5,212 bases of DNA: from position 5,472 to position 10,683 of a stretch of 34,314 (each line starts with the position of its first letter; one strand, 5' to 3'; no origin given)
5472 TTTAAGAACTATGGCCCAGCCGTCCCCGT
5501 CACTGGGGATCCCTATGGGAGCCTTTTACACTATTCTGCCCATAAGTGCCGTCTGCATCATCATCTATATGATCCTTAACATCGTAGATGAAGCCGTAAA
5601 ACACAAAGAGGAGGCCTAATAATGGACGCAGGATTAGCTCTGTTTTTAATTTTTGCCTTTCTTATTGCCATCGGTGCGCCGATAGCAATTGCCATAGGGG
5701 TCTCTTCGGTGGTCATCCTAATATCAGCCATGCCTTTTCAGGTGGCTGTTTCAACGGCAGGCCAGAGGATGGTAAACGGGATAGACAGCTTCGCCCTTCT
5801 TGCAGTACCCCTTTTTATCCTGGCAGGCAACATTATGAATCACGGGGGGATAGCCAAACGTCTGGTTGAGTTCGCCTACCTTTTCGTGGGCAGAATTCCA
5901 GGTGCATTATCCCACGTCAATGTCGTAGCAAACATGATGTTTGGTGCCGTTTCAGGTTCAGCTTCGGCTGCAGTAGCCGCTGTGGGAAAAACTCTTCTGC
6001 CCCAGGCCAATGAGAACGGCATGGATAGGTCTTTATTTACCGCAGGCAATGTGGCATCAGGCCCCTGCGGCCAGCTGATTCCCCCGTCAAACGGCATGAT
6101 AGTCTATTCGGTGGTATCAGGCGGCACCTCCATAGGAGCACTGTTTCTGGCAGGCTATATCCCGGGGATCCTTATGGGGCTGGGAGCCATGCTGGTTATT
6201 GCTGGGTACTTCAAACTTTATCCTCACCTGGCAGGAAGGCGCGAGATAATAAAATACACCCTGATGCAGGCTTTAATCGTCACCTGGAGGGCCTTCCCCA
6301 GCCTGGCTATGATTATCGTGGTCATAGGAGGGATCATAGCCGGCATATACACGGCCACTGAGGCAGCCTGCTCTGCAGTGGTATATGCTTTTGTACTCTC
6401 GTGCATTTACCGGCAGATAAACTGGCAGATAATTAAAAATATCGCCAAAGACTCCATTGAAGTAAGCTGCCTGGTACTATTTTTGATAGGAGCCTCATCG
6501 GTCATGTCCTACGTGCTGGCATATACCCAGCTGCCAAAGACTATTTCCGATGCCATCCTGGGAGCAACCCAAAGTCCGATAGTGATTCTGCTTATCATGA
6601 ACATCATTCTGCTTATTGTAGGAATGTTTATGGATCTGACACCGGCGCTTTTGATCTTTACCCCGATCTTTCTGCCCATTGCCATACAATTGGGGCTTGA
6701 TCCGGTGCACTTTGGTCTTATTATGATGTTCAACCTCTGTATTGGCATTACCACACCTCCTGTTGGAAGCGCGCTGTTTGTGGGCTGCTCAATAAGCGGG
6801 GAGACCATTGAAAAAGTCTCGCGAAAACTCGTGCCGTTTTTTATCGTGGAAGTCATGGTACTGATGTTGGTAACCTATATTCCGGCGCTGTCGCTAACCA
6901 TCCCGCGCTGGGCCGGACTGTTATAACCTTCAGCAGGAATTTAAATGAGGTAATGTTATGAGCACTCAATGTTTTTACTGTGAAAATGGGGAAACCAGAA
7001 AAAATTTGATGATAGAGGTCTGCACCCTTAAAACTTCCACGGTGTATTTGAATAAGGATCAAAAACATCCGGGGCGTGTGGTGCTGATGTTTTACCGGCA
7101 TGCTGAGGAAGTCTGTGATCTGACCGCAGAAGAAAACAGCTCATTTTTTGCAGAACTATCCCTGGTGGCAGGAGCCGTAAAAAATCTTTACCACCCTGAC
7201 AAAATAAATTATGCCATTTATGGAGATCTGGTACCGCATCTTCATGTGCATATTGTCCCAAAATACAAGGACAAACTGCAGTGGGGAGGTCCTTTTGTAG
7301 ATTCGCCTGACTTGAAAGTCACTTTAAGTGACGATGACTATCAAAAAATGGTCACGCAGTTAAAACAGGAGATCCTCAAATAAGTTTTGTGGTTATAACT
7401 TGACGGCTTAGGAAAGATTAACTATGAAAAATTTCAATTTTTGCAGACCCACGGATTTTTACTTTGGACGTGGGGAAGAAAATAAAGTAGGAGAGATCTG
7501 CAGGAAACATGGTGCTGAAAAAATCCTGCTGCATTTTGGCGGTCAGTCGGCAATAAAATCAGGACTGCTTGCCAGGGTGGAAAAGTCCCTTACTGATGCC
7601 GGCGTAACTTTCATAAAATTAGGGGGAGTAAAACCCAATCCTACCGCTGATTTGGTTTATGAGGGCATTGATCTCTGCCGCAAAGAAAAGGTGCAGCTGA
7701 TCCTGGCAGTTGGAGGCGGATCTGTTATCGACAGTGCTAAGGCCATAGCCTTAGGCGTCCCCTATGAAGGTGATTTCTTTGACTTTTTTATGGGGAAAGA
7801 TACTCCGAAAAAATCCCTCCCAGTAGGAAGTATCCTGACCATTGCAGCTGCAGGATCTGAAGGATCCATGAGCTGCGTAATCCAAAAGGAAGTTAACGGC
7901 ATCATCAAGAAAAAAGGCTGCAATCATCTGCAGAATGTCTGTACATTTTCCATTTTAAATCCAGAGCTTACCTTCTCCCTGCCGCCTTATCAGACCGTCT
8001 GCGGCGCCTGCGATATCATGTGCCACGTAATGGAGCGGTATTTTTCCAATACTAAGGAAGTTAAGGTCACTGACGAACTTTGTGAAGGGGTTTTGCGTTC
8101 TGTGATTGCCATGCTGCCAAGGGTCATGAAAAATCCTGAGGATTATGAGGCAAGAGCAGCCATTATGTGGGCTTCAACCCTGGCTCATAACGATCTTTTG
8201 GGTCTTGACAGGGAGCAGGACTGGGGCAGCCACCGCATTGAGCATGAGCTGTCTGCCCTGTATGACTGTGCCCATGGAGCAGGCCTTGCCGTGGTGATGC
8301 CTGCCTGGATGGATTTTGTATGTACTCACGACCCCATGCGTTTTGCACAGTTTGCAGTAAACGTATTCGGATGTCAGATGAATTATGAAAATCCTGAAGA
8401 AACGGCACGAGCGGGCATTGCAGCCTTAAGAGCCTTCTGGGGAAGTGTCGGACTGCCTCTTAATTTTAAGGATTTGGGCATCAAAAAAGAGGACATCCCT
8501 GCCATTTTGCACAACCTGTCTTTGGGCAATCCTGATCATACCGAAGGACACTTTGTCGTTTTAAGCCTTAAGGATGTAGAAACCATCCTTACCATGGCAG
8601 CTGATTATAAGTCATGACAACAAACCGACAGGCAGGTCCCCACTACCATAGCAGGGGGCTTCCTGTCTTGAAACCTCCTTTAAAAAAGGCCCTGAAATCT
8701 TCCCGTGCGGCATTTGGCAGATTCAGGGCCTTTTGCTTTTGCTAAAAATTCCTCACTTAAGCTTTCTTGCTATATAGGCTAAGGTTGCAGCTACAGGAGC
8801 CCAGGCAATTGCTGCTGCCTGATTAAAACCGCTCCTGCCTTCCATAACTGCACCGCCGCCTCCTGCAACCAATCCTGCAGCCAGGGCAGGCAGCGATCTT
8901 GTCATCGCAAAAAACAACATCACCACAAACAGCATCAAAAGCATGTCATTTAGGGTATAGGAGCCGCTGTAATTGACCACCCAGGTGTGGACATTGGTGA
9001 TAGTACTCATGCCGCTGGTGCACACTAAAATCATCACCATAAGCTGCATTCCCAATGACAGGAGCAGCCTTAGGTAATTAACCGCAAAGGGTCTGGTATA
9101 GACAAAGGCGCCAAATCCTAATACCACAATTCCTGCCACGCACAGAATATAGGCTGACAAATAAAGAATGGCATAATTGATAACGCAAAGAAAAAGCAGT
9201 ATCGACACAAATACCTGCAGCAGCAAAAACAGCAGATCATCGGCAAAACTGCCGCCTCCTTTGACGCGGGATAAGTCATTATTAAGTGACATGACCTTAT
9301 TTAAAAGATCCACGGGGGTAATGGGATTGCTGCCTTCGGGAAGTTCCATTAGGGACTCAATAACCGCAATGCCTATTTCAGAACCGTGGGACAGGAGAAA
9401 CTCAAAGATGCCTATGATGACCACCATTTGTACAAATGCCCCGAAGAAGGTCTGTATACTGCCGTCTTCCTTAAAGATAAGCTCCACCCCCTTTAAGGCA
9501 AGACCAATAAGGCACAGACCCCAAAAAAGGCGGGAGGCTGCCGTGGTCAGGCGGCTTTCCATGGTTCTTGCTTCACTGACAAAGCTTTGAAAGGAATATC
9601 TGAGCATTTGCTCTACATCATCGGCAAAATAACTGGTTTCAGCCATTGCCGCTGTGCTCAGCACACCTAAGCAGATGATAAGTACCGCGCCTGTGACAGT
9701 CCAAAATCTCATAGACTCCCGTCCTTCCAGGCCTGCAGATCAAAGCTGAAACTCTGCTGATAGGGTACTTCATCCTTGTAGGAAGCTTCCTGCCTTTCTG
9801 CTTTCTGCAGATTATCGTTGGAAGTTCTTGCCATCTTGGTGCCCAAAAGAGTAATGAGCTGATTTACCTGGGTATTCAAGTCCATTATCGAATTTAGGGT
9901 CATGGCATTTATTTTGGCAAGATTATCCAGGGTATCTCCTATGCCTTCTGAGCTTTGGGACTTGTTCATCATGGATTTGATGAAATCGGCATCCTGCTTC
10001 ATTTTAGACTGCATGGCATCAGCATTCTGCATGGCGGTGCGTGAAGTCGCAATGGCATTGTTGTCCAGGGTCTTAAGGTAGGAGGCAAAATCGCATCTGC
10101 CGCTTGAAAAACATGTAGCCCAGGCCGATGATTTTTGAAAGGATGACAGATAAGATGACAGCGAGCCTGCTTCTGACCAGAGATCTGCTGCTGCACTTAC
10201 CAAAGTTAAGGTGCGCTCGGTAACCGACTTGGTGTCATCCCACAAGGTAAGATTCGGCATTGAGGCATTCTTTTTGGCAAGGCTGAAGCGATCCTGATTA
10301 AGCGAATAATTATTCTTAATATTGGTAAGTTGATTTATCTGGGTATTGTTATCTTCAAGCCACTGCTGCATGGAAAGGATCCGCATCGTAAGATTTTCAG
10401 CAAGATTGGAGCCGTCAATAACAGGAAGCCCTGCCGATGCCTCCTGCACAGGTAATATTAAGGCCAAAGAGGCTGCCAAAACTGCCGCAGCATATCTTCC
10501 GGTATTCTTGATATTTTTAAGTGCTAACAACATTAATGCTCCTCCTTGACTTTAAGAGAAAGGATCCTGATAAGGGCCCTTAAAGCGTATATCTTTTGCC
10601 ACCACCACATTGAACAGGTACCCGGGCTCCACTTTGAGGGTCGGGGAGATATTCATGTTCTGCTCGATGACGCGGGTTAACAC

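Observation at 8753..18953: Orphan, intact IncP-Tra2-order Trb type IV secretion operon with no coupling protein, relaxase or mobility genes, embedded among housekeeping genes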

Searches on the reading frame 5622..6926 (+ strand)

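Call 6: search_protein_families(library=ncbifam, proteins=[window:5622-6926:+], max_evalue=0.00001)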
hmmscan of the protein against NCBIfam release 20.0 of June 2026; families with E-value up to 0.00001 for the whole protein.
window:5622-6926:+ (434 aa): 3 families
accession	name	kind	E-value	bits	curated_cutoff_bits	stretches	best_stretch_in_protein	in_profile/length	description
TIGR00786.1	dctM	subfamily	3.9e-123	411.2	268.45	1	18-428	1-405/405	TRAP transporter large permease subunit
NF011634.1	PRK15060.1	equivalog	5.2e-69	233.3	800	1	14-429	13-422/425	2,3-diketo-L-gulonate TRAP transporter large permease YiaN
TIGR02123.1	TRAP_fused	subfamily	8.1e-16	57.8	320.65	1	61-426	170-537/615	TRAP transporter fused permease subunit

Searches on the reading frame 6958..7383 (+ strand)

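Call 6: search_protein_families(library=ncbifam, proteins=[window:6958-7383:+], max_evalue=0.00001)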
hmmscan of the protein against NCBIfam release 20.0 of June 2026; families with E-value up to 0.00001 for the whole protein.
window:6958-7383:+ (141 aa): 1 family
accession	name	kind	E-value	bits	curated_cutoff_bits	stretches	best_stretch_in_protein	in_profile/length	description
NF052622.1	ATPAdlTfActino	equivalog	3.4e-07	29.9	290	1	31-104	65-144/176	ATP adenylyltransferase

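Call 42: search_protein_families(library=padloc, proteins=[window:6958-7383:+], max_evalue=0.01)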
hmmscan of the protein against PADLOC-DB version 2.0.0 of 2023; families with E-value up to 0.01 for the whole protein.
window:6958-7383:+ (141 aa): 1 family
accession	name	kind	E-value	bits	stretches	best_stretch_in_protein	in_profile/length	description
PDLC00441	ThsC2|ThsC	-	1e-06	26.6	1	3-102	12-115/148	HIT family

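Call 63: search_protein_families(library=pfam, proteins=[window:6958-7383:+], max_evalue=0.1)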
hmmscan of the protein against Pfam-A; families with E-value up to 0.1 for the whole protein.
window:6958-7383:+ (141 aa): 2 families
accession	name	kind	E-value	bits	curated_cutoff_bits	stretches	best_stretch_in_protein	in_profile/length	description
PF01230.28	HIT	-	3.4e-10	40.9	21.5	1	23-104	11-97/98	HIT domain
PF11969.13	DcpS_C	-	0.042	14.8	24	1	4-101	1-101/114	Scavenger mRNA decapping enzyme C-term binding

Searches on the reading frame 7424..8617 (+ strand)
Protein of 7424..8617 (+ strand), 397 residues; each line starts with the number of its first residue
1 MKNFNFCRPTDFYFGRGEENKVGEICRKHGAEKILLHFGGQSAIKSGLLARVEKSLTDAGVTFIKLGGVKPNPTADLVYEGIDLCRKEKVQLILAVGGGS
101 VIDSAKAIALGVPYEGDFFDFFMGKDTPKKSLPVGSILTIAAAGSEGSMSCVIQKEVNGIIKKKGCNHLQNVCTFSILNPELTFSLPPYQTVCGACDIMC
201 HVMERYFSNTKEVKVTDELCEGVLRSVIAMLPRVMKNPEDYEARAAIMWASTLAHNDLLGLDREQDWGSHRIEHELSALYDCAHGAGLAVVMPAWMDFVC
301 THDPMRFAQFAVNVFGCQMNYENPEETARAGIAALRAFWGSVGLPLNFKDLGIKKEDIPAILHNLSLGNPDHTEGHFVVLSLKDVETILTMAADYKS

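Call 6: search_protein_families(library=ncbifam, proteins=[window:7424-8617:+], max_evalue=0.00001)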
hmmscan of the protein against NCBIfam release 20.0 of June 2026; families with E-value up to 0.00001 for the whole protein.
window:7424-8617:+ (397 aa): 15 families
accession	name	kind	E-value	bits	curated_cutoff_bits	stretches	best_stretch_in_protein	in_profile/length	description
NF011717.0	PRK15138.1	equivalog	1.4e-72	244.9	645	1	1-366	1-361/387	alcohol dehydrogenase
NF041833.1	Fe_ADH_ErcA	equivalog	6.6e-46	157.1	550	1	11-362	10-353/382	alcohol dehydrogenase-like regulatory protein ErcA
NF053866.1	CholDhdGbsBBac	equivalog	9e-43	146.4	550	1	5-370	11-369/392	choline dehydrogenase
TIGR02638.1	lactal_redase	equivalog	1.8e-40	138.9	523.15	1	12-363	10-355/379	lactaldehyde reductase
NF007911.0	PRK10624.1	equivalog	4.4e-39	134.5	537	1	13-362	12-353/382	lactaldehyde reductase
NF050025.1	SulfAcetaldRedSarD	equivalog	4.7e-33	114.6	700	1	24-362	23-355/385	sulfoacetaldehyde reductase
NF007363.0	PRK09860.1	equivalog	4.9e-32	111.5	581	1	44-364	43-356/383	L-threonine dehydrogenase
NF058672.1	4HyButDHCUPNE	equivalog_domain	4.7e-31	108.3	500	1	10-365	8-352/378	4-hydroxybutyrate dehydrogenase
TIGR03405.1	Phn_Fe-ADH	equivalog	1.3e-27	96.6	423.7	1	9-363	4-341/355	iron-containing alcohol dehydrogenase PsrA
NF010378.0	PRK13805.1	equivalog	7e-24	83.7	951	1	9-366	462-835/872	bifunctional acetaldehyde-CoA/alcohol dehydrogenase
NF011998.0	PRK15454.1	equivalog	3.5e-22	78.7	556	1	15-356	33-360/395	ethanolamine utilization ethanol dehydrogenase EutG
TIGR04266.1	NDMA_methanol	equivalog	6.8e-22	77.8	625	1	14-351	21-354/420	NDMA-dependent methanol dehydrogenase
NF041822.1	daptide_DH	equivalog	1.1e-11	44.3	300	1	49-296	17-271/363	daptide-type RiPP biosynthesis dehydogenase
NF006941.0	PRK09423.1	subfamily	1.5e-08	33.9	336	1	6-110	5-105/367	glycerol dehydrogenase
NF002022.0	PRK00843.1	equivalog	8.2e-06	25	413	0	9-110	11-108/350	NAD(P)-dependent glycerol-1-phosphate dehydrogenase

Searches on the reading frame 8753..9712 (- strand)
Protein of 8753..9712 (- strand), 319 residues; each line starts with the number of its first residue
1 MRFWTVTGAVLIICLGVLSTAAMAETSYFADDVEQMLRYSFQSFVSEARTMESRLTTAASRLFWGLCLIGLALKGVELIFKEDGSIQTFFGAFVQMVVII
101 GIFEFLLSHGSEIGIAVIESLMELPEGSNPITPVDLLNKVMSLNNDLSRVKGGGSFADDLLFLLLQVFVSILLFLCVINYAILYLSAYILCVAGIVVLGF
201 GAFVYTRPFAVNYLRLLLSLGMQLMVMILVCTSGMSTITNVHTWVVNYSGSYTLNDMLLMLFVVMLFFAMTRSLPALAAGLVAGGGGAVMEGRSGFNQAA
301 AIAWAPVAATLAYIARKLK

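Call 4: search_protein_families(library=pfam, proteins=[window:8753-9712:-], max_evalue=0.01)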
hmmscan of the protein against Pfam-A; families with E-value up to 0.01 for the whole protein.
window:8753-9712:- (319 aa): 1 family
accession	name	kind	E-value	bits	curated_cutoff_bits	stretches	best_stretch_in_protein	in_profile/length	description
PF04610.19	TrbL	-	3.4e-14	53.6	25.9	1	69-270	3-211/215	TrbL/VirB6 plasmid conjugal transfer protein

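Call 5: search_protein_families(library=ncbifam, proteins=[window:8753-9712:-], max_evalue=0.01)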
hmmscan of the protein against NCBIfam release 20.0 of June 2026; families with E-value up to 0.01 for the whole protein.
window:8753-9712:- (319 aa): 3 families
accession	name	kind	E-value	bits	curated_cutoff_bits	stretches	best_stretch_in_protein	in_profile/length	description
TIGR02783.1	TrbL_P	equivalog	5.1e-36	124.5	128.85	1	42-310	12-278/298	P-type conjugative transfer protein TrbL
NF010415.0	PRK13841.1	subfamily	3e-22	79.3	517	1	10-305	10-301/393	conjugal transfer protein TrbL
NF045890.1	conj_pls20_p028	equivalog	0.0054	15.6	150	1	55-123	61-129/377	pLS20_p028 family conjugation system transmembrane protein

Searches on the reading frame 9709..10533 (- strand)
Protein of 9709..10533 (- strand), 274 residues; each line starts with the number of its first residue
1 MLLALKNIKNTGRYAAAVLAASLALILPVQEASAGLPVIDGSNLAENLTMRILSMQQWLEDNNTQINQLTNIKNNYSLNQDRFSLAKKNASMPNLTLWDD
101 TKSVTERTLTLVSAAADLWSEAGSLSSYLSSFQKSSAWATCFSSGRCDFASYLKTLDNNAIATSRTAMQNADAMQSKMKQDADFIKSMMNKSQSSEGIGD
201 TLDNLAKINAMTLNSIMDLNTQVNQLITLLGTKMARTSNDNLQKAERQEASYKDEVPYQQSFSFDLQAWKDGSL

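Call 4: search_protein_families(library=pfam, proteins=[window:9709-10533:-], max_evalue=0.01)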
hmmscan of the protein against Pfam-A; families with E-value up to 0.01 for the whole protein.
window:9709-10533:- (274 aa): 0 families

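Call 5: search_protein_families(library=ncbifam, proteins=[window:9709-10533:-], max_evalue=0.01)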
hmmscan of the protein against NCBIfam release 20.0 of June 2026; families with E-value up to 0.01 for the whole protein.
window:9709-10533:- (274 aa): 4 families
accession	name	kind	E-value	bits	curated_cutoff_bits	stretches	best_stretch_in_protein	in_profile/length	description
NF010452.0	PRK13879.1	equivalog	4.2e-14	52.3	286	1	17-248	11-239/255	P-type conjugative transfer protein TrbJ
TIGR02780.1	TrbJ_Ti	equivalog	1e-13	51.3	100.55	1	15-261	7-248/253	P-type conjugative transfer protein TrbJ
TIGR02791.1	VirB5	equivalog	8e-05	22.5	132.25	1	19-193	6-174/220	P-type DNA transfer protein VirB5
NF010448.0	PRK13874.1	subfamily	0.00016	20.8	225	1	13-251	5-219/246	conjugal transfer protein TrbJ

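Call 42: search_protein_families(library=padloc, proteins=[window:9709-10533:-], max_evalue=0.01)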
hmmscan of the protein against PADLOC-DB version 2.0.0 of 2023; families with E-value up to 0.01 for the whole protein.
window:9709-10533:- (274 aa): 1 family
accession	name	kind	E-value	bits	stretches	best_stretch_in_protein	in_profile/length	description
PDLC01042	Csx21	-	0.00013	20.1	0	182-259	50-125/201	Type III-D associated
